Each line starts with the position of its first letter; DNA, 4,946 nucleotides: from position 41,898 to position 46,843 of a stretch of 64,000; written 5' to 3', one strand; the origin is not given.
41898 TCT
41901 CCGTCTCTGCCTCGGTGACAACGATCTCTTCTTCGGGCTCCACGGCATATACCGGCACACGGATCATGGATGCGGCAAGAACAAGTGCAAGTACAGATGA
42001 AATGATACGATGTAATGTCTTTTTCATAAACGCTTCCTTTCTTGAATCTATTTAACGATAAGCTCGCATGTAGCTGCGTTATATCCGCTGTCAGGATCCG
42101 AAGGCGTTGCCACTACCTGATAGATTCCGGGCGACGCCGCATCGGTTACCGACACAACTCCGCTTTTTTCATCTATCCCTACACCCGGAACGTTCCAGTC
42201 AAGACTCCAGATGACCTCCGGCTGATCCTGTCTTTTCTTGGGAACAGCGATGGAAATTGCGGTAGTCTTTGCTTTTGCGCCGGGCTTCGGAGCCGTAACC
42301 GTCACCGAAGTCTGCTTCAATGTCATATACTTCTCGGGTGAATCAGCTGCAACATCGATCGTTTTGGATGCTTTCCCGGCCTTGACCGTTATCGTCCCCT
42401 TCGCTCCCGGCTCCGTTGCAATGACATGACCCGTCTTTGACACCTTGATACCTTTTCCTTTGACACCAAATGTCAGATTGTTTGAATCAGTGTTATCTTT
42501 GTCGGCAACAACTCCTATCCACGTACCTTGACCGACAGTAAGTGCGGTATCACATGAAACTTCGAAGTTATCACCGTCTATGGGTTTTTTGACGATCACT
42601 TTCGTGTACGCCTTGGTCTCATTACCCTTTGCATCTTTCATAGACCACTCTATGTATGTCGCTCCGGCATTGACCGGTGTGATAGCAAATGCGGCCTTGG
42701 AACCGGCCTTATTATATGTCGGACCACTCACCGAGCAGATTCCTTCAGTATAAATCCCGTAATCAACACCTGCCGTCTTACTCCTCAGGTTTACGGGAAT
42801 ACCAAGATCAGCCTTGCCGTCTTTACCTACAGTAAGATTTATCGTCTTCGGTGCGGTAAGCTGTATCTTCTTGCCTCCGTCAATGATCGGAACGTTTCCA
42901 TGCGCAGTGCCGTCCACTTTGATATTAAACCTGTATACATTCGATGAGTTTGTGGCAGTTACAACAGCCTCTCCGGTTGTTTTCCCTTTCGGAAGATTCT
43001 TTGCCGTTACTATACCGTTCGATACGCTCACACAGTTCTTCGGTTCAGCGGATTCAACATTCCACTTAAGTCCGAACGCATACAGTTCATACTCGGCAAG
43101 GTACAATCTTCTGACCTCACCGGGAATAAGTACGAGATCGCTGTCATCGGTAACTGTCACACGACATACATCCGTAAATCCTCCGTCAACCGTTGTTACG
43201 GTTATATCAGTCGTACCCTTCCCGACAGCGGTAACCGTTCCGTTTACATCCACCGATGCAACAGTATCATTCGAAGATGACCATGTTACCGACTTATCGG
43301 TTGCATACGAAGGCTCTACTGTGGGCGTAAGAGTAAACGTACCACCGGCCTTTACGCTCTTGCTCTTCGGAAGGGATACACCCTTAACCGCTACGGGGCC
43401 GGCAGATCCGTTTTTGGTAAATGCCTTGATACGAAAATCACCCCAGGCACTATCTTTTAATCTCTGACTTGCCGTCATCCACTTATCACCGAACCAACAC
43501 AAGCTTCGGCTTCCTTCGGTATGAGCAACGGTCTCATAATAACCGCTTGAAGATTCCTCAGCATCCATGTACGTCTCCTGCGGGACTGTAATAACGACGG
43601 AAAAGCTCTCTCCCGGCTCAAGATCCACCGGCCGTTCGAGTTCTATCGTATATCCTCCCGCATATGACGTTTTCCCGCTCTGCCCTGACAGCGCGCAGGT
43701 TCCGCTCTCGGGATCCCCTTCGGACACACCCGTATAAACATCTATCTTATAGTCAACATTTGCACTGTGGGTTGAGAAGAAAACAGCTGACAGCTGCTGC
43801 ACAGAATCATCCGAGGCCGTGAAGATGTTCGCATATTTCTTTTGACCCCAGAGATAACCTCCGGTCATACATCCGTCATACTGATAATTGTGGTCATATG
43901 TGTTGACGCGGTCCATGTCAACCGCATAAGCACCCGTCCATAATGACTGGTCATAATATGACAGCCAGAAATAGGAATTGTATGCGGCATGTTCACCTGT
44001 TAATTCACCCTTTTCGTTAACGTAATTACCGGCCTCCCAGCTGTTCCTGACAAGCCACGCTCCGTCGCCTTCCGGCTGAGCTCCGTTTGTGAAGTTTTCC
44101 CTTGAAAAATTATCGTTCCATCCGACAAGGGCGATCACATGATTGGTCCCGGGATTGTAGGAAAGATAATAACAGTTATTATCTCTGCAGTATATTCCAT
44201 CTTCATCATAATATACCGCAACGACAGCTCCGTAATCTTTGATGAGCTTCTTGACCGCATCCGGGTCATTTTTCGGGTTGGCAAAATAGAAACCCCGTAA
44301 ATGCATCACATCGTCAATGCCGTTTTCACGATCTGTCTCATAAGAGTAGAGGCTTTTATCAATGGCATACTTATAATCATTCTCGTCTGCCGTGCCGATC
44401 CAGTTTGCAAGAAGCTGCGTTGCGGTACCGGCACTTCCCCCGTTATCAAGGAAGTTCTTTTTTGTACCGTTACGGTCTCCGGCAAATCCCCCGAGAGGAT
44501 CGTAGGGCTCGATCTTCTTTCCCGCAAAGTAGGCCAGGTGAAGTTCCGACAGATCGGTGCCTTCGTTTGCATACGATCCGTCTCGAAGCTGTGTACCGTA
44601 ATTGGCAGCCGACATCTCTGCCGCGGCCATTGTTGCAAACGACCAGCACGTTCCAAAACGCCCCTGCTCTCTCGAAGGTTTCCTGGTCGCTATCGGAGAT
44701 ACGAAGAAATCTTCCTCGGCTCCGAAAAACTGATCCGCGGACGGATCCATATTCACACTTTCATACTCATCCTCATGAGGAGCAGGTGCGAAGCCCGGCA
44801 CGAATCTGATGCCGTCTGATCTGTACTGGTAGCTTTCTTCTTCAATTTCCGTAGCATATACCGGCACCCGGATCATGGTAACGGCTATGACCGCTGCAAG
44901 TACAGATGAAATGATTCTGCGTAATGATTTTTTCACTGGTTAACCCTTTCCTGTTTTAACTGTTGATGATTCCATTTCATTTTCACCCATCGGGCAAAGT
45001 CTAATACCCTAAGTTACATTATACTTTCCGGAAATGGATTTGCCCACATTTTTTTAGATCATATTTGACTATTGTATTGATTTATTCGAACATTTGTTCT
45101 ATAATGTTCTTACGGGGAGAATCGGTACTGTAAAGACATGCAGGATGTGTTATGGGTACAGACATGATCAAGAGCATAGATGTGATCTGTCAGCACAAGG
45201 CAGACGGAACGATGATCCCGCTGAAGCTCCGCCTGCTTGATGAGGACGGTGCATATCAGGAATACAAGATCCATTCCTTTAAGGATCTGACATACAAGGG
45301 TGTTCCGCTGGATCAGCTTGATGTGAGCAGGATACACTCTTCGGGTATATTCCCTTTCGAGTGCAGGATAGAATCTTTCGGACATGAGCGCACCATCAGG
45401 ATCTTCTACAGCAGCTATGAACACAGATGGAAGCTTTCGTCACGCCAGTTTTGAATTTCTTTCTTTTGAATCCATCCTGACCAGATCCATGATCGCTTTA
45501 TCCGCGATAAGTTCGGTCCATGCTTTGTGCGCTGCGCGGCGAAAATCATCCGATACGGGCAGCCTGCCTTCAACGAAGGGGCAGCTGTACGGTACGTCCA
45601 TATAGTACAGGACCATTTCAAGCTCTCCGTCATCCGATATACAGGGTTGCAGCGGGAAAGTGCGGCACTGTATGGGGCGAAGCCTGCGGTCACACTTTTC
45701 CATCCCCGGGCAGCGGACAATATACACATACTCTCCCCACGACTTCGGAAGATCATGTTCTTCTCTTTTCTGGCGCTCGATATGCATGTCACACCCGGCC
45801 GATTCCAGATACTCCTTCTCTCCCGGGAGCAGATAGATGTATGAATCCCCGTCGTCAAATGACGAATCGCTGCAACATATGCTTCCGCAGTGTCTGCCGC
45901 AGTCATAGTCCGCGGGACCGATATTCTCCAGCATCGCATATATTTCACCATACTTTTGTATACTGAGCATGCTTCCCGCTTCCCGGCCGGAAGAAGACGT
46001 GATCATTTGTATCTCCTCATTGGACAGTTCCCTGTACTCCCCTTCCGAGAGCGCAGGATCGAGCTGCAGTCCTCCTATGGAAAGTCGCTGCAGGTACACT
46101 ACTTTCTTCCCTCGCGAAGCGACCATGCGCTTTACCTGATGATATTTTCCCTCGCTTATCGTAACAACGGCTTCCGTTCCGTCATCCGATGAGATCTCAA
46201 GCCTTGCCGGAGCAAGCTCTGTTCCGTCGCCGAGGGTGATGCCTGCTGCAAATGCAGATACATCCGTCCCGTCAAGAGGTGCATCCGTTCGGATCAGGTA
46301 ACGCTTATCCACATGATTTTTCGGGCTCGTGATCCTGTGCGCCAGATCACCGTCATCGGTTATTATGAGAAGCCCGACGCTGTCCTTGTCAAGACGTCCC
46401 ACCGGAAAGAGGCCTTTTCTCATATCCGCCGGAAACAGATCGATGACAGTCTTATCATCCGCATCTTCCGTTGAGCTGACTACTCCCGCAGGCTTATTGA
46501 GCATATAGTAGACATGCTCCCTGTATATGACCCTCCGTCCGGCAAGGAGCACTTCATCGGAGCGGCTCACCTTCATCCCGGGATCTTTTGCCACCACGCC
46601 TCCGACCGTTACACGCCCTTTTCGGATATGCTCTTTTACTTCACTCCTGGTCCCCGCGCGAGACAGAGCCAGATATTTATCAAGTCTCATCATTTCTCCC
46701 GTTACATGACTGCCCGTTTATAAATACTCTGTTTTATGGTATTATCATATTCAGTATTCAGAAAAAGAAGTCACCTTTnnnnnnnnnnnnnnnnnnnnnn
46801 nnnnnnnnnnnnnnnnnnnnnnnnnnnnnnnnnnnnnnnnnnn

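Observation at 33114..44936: Four tandem, tightly coupled paralogs of a secreted papain-like peptidase fused to Ig-like domains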

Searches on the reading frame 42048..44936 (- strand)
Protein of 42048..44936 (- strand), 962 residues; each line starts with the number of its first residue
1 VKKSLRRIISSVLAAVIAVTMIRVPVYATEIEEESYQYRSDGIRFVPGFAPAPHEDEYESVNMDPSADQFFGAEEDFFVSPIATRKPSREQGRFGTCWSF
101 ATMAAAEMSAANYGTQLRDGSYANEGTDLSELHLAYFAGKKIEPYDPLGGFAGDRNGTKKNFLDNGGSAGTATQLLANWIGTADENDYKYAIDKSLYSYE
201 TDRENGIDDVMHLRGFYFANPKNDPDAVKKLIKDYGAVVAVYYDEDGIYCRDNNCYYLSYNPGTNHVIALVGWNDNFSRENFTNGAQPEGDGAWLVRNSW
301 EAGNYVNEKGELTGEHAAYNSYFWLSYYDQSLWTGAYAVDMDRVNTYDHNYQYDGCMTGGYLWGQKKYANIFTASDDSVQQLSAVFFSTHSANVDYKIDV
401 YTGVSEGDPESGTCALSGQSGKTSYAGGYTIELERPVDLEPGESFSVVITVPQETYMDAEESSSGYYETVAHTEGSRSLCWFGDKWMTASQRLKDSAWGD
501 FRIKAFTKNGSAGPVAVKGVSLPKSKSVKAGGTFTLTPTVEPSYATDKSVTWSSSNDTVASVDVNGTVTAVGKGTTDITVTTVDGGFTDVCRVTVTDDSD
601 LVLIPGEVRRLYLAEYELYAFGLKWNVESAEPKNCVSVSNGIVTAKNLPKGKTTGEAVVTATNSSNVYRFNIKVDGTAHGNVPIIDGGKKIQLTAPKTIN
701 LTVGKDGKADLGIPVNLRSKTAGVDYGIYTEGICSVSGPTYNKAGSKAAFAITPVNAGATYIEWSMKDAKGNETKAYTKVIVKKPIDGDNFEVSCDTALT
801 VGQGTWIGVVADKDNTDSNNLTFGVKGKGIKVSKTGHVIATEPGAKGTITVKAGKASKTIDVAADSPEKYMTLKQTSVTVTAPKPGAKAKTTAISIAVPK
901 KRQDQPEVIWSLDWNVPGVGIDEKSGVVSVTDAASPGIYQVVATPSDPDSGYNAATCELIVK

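Call 5: search_protein_families(library=pfam, proteins=[window:42048-44936:-], max_evalue=0.01)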
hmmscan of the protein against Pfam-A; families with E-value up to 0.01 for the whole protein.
window:42048-44936:- (962 aa): 3 families
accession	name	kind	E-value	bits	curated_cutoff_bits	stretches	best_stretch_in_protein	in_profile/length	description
PF18560.7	Lectin_like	-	1e-19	71.7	27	1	351-507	2-156/156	Lectin like domain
PF02368.24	Big_2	-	5.7e-15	55.5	22.8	1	517-591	2-77/79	Bacterial Ig-like domain (group 2)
PF00112.29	Peptidase_C1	-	7.7e-08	33.1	20.7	1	165-302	67-192/220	Papain family cysteine protease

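Call 8: search_protein_families(library=ncbifam, proteins=[window:42048-44936:-], max_evalue=0.01)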
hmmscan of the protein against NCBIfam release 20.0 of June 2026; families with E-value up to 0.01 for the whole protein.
window:42048-44936:- (962 aa): 0 families

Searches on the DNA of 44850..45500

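Call 68: search_rna_families(source=window, start=44850, end=45500, threshold=evalue, max_evalue=1)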
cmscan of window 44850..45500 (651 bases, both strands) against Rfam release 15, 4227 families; matches with E-value up to 1: 1.
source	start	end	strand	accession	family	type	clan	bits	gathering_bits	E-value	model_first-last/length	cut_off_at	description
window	44898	44964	+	RF00281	SNORD47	Gene; snRNA; snoRNA; CD-box;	-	26.7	50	0.0088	1-77/77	no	Small nucleolar RNA SNORD47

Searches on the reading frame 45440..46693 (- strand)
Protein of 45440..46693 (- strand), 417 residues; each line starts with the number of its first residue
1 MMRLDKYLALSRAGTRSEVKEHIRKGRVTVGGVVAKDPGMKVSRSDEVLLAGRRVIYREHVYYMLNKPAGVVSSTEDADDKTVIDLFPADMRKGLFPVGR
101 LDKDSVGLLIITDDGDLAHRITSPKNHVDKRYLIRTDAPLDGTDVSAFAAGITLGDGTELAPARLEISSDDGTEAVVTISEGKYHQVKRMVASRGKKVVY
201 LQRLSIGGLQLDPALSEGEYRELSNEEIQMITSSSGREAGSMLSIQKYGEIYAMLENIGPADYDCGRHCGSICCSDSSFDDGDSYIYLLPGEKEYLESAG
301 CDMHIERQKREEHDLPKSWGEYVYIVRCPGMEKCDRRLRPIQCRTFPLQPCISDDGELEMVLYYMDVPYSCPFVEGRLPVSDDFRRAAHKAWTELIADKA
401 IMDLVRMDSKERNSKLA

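Call 6: search_protein_families(library=pfam, proteins=[window:45440-46693:-], max_evalue=0.001)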
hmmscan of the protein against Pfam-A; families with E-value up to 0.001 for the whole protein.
window:45440-46693:- (417 aa): 2 families
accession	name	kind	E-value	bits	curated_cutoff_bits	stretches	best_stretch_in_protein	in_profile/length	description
PF00849.27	PseudoU_synth_2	-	3.1e-19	70.1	26.8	1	62-192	2-151/152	RNA pseudouridylate synthase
PF01479.30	S4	-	1.5e-12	47.5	22.8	1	2-48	1-48/48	S4 domain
